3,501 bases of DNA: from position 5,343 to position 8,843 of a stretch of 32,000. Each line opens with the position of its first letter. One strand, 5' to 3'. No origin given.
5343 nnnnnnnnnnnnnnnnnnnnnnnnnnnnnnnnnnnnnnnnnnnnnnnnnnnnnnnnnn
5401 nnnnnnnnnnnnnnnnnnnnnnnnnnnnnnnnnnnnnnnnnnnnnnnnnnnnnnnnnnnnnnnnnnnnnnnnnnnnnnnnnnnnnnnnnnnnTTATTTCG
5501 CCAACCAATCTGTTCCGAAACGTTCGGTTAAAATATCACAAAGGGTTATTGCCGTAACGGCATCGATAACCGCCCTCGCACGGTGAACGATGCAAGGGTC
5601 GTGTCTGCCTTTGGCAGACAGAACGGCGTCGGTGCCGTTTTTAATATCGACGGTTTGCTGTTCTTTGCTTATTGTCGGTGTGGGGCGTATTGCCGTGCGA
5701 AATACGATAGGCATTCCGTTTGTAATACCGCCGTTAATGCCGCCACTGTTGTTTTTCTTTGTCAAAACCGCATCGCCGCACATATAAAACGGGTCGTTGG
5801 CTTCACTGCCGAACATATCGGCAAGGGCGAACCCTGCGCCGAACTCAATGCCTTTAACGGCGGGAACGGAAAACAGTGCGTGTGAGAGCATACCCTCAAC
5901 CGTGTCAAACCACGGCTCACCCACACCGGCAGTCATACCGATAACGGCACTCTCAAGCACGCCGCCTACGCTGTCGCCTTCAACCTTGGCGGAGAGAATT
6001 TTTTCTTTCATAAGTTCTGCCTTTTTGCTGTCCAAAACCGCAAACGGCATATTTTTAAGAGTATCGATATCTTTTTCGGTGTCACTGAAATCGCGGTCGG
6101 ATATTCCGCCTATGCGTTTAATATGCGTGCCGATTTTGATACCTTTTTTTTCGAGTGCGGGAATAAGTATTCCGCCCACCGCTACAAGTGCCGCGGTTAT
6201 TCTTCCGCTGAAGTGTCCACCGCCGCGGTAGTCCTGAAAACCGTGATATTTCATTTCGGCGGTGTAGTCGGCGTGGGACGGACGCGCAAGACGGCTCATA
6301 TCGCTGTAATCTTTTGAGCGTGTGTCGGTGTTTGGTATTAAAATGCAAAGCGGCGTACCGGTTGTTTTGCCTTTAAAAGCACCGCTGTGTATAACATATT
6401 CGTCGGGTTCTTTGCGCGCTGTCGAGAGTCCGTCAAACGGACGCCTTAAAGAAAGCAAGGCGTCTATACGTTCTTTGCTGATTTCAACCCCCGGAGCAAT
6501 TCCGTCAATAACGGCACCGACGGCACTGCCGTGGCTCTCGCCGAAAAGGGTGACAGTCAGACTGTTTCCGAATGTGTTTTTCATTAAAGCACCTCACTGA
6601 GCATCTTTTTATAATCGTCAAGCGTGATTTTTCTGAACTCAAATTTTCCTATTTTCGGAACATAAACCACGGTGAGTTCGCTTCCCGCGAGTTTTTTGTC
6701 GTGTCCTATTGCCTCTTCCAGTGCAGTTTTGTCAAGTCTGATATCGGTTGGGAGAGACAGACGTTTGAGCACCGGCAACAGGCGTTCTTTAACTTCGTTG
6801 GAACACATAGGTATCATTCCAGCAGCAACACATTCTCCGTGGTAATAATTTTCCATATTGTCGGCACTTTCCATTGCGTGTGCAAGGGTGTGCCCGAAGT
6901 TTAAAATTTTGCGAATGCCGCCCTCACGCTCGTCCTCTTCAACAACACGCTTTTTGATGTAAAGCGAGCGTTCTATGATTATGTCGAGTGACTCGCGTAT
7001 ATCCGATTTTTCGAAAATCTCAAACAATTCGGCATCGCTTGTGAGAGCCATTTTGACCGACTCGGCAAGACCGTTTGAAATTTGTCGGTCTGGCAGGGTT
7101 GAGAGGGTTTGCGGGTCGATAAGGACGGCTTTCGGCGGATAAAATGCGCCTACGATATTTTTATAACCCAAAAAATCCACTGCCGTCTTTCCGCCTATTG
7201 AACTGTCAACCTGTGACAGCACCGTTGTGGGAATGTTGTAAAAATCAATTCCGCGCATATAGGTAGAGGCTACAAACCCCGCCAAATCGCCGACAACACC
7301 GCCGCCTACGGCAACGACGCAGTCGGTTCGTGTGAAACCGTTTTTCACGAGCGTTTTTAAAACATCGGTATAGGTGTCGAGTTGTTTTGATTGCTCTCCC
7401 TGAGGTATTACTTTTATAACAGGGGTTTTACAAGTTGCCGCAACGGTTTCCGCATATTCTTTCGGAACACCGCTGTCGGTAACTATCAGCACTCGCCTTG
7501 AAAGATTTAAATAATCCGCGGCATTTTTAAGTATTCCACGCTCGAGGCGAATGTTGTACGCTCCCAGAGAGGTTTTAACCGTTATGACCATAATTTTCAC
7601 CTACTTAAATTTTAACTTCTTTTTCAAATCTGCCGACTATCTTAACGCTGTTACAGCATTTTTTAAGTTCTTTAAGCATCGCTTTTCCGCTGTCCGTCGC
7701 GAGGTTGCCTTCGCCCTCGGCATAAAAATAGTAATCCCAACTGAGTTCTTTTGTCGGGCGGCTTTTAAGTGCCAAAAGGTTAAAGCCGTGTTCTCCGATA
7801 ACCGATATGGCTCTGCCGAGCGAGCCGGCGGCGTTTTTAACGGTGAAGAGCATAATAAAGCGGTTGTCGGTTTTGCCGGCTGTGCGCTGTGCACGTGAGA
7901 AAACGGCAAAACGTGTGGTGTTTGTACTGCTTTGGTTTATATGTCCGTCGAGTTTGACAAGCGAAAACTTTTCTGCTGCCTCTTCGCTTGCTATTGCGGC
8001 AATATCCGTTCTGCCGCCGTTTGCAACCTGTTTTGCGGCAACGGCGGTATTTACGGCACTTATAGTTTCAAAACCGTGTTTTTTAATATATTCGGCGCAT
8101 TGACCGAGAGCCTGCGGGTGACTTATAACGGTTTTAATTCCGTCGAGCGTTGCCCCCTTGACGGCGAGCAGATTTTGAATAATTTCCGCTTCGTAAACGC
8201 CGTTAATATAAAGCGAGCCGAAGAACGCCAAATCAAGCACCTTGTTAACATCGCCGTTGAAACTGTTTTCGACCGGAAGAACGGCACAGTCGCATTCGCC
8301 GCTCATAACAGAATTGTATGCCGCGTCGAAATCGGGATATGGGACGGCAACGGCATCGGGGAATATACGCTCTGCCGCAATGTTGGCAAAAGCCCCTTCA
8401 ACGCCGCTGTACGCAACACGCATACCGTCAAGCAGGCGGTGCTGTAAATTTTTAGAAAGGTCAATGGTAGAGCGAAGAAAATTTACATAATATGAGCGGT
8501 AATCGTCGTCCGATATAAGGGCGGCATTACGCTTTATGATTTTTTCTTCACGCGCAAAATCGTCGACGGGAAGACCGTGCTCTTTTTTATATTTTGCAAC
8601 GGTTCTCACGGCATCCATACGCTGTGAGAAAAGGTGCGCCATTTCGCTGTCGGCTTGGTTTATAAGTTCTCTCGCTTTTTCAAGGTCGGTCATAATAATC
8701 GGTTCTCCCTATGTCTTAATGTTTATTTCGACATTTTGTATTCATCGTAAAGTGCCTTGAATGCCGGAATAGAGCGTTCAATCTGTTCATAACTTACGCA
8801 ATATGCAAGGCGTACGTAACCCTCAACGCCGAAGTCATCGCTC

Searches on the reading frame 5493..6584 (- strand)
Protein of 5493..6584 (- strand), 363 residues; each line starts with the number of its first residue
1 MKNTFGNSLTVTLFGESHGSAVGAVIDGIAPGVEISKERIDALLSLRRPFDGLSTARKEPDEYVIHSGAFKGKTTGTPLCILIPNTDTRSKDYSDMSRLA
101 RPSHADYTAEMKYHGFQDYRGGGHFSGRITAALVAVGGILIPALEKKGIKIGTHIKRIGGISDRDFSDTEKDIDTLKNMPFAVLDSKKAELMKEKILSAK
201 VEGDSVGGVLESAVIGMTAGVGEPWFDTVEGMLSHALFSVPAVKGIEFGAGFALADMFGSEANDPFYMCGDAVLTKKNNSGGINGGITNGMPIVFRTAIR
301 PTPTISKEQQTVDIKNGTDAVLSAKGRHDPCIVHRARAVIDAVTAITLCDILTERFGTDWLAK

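Call 5: search_protein_families(library=ncbifam, proteins=[window:5493-6584:-])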
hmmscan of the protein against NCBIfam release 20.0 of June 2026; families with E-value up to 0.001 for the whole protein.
window:5493-6584:- (363 aa): 3 families
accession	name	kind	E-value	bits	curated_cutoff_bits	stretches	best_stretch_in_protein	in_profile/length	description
NF003793.1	PRK05382.1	equivalog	8.4e-118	393.1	321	1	11-352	2-342/344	chorismate synthase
TIGR00033.1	aroC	equivalog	1.6e-113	379.2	212.2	1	9-357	1-349/351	chorismate synthase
NF009113.0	PRK12463.1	equivalog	1.2e-45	156.1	799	1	14-360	6-372/390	chorismate synthase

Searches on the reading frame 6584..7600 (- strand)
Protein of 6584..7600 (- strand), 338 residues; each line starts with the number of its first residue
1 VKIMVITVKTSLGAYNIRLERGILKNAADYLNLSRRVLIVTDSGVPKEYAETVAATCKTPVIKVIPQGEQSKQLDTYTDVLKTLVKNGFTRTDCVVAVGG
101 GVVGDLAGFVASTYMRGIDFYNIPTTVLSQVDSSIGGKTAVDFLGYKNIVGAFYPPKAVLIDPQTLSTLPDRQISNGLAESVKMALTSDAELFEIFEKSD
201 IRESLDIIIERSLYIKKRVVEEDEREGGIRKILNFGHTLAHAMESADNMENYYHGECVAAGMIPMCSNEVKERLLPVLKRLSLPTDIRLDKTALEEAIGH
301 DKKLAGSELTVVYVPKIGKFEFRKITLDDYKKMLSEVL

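Call 5: search_protein_families(library=ncbifam, proteins=[window:6584-7600:-])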
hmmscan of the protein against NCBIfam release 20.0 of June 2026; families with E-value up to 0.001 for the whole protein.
window:6584-7600:- (338 aa): 9 families
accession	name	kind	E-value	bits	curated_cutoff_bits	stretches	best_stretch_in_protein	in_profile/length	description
TIGR01357.1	aroB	equivalog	9.7e-99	330.8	305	1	15-328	1-337/344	3-dehydroquinate synthase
TIGR04425.1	P_lya_rel_AroB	hypoth_equivalog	2.2e-65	221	400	1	9-326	2-332/348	AroB-related putative sugar phosphate phospholyase (cyclizing)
NF010556.0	PRK13951.1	equivalog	7.2e-52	176.8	560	1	64-325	210-482/492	bifunctional shikimate kinase AroK/3-dehydroquinate synthase AroB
NF010627.0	PRK14021.1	equivalog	2e-48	165.1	565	1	12-264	186-456/542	bifunctional shikimate kinase/3-dehydroquinate synthase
NF004852.0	PRK06203.1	equivalog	2.8e-47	161.5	333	1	61-263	90-300/407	3-dehydroquinate synthase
NF002022.0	PRK00843.1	equivalog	6.1e-09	35.3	413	1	25-182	25-173/350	NAD(P)-dependent glycerol-1-phosphate dehydrogenase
NF006941.0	PRK09423.1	subfamily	2.5e-07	29.8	336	1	22-181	16-172/367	glycerol dehydrogenase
NF041822.1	daptide_DH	equivalog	2.5e-06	26.6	300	0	36-111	2-74/363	daptide-type RiPP biosynthesis dehydogenase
NF011717.0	PRK15138.1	equivalog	0.00026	20.2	645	0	150-181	164-195/387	alcohol dehydrogenase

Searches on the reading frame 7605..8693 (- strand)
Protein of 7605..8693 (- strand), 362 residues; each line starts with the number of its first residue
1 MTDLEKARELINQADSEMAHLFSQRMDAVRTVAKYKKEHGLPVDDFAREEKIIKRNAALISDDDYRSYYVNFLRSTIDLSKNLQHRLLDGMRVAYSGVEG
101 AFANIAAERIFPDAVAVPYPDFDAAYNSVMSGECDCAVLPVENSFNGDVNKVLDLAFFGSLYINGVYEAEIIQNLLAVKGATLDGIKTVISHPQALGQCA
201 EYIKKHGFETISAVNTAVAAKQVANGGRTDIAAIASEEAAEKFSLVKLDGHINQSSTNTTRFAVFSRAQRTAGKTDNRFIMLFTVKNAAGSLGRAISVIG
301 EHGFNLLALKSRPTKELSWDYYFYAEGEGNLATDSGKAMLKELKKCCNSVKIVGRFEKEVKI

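Call 5: search_protein_families(library=ncbifam, proteins=[window:7605-8693:-])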
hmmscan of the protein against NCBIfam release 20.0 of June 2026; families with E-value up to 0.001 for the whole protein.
window:7605-8693:- (362 aa): 19 families
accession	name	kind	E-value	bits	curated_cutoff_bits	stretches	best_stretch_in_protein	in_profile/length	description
NF008866.0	PRK11899.1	equivalog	9.5e-58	195.7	359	1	91-358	6-275/283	prephenate dehydratase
NF008865.0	PRK11898.1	equivalog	9.3e-55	185.7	219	1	91-357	2-277/284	prephenate dehydratase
NF007910.0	PRK10622.1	equivalog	1.2e-44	152.8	577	1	4-359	7-378/386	bifunctional chorismate mutase/prephenate dehydratase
TIGR01805.1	CM_mono_grmpos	equivalog_domain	2.1e-18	66.4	71.2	1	4-84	1-81/81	chorismate mutase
NF005965.0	PRK08055.1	equivalog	2.3e-10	40.3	179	1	10-88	23-102/182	chorismate mutase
NF004925.0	PRK06285.1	equivalog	9.4e-10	38.5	77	1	3-89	8-95/99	chorismate mutase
TIGR01791.2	CM_archaeal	equivalog_domain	1.2e-08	34.8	66.95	1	4-58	1-55/83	chorismate mutase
TIGR01808.1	CM_M_hiGC-arch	equivalog_domain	2.2e-07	30.9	52.15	1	4-57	2-55/74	chorismate mutase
NF008400.0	PRK11199.1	equivalog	2.6e-07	29.9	273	1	2-56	3-57/374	bifunctional chorismate mutase/prephenate dehydrogenase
TIGR01806.1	CM_mono2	equivalog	4e-07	30.2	74.15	1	16-88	7-80/114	gamma subclass chorismate mutase AroQ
NF006691.0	PRK09239.1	equivalog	5.4e-07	29.7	120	1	3-62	11-70/108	chorismate mutase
TIGR01795.1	CM_mono_cladeE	equivalog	4.3e-06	27.2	107.55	1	3-63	4-64/94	chorismate mutase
TIGR01799.1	CM_T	equivalog_domain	8.4e-06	25.8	95.9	1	4-53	1-50/83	chorismate mutase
TIGR01268.1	Phe4hydrox_tetr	equivalog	1.1e-05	24.4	704.8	1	274-358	12-96/436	phenylalanine 4-monooxygenase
TIGR01803.1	CM-like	subfamily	8.6e-05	22.6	73.35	1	5-51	2-48/82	chorismate mutase family protein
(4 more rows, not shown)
